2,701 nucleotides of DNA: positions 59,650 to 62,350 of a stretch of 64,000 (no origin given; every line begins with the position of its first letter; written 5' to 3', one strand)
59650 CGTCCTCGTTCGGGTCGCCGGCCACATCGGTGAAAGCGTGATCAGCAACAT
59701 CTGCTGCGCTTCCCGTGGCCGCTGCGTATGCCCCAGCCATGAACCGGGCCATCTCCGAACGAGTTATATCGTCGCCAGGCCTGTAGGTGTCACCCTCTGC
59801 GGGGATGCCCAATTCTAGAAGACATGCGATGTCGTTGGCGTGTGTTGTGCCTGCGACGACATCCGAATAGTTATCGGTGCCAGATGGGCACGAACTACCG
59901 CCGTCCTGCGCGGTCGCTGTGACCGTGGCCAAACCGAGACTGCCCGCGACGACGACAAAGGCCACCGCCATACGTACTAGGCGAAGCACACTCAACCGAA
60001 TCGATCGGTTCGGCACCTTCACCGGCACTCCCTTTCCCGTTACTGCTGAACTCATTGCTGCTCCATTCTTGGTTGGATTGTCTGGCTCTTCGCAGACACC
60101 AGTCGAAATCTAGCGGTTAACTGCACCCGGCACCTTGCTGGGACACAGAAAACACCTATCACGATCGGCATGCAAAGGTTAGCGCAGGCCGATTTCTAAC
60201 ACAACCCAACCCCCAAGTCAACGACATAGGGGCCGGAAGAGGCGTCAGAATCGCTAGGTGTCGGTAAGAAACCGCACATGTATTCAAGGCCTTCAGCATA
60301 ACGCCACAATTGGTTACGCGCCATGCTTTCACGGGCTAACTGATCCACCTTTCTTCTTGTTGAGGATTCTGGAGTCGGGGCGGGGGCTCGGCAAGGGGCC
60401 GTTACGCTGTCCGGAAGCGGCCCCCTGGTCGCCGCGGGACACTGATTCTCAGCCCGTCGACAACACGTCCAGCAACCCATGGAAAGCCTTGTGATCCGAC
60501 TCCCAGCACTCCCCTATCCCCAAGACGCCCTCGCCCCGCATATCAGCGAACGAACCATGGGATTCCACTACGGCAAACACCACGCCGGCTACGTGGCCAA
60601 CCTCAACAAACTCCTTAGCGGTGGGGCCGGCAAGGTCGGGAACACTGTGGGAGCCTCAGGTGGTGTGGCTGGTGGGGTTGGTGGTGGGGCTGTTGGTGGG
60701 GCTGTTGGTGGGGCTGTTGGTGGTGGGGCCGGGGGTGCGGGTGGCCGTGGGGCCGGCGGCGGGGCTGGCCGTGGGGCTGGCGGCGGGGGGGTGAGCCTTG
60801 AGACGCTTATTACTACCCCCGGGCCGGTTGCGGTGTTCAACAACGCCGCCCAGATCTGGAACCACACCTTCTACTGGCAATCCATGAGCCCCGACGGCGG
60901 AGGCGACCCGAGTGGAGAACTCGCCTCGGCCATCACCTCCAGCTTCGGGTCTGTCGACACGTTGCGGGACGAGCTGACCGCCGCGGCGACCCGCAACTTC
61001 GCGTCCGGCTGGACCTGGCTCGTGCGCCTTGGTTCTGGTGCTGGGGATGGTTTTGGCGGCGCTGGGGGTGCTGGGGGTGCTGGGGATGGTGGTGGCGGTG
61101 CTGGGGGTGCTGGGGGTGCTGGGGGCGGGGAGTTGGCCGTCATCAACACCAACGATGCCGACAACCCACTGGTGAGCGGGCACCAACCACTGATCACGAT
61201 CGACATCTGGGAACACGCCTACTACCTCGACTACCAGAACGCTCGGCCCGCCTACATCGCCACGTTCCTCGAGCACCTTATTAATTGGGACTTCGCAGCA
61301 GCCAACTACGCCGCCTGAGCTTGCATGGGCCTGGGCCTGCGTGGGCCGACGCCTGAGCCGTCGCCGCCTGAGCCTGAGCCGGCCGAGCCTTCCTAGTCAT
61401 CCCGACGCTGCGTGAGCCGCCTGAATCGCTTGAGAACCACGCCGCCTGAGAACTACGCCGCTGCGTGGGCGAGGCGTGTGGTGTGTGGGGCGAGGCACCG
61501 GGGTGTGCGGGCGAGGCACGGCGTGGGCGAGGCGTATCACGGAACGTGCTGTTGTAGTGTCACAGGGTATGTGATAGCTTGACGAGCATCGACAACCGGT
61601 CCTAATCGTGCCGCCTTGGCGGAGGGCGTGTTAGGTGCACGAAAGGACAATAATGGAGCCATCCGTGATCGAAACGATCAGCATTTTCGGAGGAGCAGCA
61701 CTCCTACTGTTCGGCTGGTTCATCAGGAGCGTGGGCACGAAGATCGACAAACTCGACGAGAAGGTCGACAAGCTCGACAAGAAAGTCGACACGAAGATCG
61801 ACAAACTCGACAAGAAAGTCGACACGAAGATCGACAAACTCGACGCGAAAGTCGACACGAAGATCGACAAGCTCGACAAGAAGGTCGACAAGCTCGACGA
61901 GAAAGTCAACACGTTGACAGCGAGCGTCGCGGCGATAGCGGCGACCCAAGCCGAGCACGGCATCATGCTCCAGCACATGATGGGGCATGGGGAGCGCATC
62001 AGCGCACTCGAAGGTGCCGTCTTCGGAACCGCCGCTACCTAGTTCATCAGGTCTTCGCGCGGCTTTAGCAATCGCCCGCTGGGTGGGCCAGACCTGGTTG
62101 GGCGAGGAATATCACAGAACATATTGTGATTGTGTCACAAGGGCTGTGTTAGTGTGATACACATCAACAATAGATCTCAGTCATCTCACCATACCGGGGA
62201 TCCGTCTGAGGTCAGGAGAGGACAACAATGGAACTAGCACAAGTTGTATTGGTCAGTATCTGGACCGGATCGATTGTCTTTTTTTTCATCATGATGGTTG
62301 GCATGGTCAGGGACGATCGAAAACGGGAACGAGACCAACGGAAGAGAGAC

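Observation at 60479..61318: Superoxide dismutase carrying two large in-frame Gly/Ala repeat insertions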

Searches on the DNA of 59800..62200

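Call 29: search_rna_families(source=window, start=59800, end=62200, threshold=evalue, max_evalue=1)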
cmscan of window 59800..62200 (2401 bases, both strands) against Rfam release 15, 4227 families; matches with E-value up to 1: 0.
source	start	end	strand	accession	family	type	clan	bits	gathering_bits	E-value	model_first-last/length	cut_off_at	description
